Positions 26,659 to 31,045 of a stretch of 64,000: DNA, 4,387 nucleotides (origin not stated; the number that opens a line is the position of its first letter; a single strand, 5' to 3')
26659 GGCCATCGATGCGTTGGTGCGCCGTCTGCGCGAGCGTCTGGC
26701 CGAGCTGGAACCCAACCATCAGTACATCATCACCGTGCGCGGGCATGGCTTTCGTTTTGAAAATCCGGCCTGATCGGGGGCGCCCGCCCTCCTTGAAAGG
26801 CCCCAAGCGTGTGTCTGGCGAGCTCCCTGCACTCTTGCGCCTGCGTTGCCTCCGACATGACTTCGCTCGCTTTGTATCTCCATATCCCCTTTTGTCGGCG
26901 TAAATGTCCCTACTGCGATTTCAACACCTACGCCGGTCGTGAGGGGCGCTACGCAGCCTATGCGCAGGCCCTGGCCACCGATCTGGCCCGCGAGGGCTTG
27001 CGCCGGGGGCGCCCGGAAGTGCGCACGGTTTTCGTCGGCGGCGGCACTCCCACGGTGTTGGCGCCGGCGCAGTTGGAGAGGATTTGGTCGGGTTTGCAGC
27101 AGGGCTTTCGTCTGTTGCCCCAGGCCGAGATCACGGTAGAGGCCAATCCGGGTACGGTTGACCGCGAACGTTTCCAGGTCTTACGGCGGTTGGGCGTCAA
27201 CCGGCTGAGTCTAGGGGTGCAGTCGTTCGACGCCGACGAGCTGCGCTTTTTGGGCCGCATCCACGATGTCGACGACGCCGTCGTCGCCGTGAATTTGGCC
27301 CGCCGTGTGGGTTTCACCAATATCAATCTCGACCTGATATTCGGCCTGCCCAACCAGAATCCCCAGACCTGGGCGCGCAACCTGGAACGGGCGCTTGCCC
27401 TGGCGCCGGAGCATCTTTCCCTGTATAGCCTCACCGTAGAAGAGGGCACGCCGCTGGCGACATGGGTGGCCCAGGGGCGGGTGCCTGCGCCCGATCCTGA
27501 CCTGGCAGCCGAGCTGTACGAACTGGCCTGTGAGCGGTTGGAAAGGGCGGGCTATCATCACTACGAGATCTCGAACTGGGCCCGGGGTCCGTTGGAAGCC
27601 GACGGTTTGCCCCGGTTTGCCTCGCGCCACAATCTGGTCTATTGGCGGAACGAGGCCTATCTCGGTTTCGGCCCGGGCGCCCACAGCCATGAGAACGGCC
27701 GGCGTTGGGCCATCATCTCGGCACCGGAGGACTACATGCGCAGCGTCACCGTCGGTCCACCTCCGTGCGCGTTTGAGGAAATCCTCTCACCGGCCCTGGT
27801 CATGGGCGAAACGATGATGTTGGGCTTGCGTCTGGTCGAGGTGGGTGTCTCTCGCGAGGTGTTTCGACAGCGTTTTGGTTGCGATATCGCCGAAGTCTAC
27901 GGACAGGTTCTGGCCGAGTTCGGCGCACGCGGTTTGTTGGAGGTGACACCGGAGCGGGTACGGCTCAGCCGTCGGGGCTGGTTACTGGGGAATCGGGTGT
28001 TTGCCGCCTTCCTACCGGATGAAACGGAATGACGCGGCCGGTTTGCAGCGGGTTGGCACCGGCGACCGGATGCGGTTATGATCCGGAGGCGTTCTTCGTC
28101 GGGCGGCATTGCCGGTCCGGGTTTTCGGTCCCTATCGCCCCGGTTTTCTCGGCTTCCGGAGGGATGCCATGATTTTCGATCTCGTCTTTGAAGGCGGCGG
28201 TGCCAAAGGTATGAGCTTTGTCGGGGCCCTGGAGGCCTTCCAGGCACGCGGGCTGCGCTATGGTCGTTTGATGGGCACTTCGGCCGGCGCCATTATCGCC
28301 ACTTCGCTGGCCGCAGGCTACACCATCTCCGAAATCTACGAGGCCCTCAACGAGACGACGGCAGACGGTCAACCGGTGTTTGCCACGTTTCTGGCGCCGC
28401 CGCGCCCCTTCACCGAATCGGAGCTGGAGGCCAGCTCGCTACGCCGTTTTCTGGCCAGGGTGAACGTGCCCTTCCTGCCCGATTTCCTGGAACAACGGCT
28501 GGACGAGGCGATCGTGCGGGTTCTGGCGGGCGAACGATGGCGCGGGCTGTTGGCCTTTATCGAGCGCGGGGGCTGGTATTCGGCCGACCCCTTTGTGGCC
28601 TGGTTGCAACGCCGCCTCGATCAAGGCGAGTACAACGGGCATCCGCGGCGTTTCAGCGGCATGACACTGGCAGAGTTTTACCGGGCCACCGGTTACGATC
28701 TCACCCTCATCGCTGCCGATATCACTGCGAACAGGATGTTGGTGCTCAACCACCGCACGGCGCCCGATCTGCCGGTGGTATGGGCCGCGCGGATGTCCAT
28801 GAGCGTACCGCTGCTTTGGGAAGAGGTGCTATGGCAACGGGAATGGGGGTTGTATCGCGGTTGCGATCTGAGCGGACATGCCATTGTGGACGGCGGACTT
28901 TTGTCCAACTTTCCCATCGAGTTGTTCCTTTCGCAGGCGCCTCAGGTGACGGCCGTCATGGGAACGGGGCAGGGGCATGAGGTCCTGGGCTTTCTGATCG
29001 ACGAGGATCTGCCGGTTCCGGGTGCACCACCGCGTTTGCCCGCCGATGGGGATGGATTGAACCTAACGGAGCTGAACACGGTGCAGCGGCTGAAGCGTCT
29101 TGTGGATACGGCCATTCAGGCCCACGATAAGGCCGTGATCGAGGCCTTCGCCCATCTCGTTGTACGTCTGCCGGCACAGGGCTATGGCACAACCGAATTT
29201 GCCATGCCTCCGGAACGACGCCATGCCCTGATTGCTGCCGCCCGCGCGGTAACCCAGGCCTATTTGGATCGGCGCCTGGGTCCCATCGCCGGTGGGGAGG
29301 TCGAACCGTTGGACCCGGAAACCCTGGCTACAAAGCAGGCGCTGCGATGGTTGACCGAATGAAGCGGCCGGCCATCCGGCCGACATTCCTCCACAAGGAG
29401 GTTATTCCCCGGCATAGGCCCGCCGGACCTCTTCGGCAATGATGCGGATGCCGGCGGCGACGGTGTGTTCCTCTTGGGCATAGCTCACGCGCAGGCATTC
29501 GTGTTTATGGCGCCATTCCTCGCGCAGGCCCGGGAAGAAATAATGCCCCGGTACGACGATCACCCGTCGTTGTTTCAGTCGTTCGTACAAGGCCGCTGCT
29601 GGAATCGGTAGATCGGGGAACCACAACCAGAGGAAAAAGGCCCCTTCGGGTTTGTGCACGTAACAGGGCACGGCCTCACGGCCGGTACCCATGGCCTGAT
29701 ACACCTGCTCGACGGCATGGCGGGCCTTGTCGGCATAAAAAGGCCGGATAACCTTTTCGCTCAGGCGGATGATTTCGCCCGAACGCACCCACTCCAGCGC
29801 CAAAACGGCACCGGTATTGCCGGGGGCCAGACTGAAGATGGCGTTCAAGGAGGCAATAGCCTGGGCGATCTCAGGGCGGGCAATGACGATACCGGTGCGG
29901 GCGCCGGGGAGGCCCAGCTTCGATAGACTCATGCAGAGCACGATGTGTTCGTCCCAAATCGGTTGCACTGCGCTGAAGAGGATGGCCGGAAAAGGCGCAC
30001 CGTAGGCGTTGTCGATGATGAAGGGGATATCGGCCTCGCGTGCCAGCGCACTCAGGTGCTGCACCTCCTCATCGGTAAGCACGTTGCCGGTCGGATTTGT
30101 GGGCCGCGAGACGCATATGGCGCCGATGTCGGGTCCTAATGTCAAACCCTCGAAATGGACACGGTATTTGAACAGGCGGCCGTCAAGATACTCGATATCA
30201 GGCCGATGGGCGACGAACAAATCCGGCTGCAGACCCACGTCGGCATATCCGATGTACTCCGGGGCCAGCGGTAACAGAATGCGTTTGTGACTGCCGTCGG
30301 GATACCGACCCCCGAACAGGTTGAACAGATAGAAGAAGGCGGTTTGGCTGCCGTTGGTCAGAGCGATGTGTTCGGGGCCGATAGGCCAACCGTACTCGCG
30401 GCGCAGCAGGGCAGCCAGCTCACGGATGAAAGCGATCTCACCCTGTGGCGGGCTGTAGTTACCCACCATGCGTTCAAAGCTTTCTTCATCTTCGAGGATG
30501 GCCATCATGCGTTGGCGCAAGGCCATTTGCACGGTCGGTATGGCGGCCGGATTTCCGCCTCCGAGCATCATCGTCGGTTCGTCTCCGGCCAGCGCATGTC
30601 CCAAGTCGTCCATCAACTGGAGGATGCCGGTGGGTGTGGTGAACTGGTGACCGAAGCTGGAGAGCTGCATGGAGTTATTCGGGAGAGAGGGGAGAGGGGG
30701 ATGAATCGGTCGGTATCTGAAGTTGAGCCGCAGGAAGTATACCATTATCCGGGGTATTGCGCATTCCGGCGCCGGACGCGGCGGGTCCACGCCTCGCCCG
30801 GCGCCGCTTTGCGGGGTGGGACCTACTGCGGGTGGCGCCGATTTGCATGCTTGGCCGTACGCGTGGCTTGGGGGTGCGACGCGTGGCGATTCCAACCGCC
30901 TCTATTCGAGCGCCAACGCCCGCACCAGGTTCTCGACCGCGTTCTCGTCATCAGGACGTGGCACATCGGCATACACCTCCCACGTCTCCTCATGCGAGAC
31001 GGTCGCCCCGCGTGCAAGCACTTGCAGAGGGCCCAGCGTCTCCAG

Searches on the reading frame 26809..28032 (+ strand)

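Call 62: search_protein_families(library=pfam, proteins=[window:26809-28032:+], max_evalue=0.00001)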
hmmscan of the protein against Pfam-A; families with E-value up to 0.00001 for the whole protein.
window:26809-28032:+ (407 aa): 2 families
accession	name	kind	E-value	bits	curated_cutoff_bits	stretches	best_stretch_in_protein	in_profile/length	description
PF04055.27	Radical_SAM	-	3.5e-27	96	29.5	1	24-192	2-163/166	Radical SAM superfamily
PF06969.22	HemN_C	-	1.8e-14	53.9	24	1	327-393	2-67/67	HemN C-terminal domain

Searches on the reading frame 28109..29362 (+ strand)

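Call 62: search_protein_families(library=pfam, proteins=[window:28109-29362:+], max_evalue=0.00001)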
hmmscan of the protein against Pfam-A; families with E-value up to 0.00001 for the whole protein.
window:28109-29362:+ (417 aa): 1 family
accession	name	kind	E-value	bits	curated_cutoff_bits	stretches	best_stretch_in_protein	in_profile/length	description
PF01734.28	Patatin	-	1.6e-27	97.4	27.7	1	25-273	1-190/191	Patatin-like phospholipase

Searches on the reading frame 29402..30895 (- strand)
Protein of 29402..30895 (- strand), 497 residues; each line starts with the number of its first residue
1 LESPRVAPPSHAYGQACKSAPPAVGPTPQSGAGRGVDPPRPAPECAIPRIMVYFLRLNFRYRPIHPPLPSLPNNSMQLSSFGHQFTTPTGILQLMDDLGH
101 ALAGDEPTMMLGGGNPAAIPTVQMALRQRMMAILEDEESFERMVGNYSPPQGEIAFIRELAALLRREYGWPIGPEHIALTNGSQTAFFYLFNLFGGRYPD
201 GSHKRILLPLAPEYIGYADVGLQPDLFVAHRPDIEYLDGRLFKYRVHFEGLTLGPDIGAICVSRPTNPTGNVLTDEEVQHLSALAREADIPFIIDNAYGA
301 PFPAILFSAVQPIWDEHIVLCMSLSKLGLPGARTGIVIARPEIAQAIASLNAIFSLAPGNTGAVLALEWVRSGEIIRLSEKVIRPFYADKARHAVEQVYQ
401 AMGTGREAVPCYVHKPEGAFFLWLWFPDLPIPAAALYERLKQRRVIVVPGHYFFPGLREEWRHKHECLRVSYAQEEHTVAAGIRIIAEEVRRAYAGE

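Call 62: search_protein_families(library=pfam, proteins=[window:29402-30895:-], max_evalue=0.00001)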
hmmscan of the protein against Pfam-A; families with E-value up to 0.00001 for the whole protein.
window:29402-30895:- (497 aa): 1 family
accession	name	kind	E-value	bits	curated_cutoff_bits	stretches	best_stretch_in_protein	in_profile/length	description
PF00155.27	Aminotran_1_2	-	3.6e-21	76.2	19.7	1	258-474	148-349/361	Aminotransferase class I and II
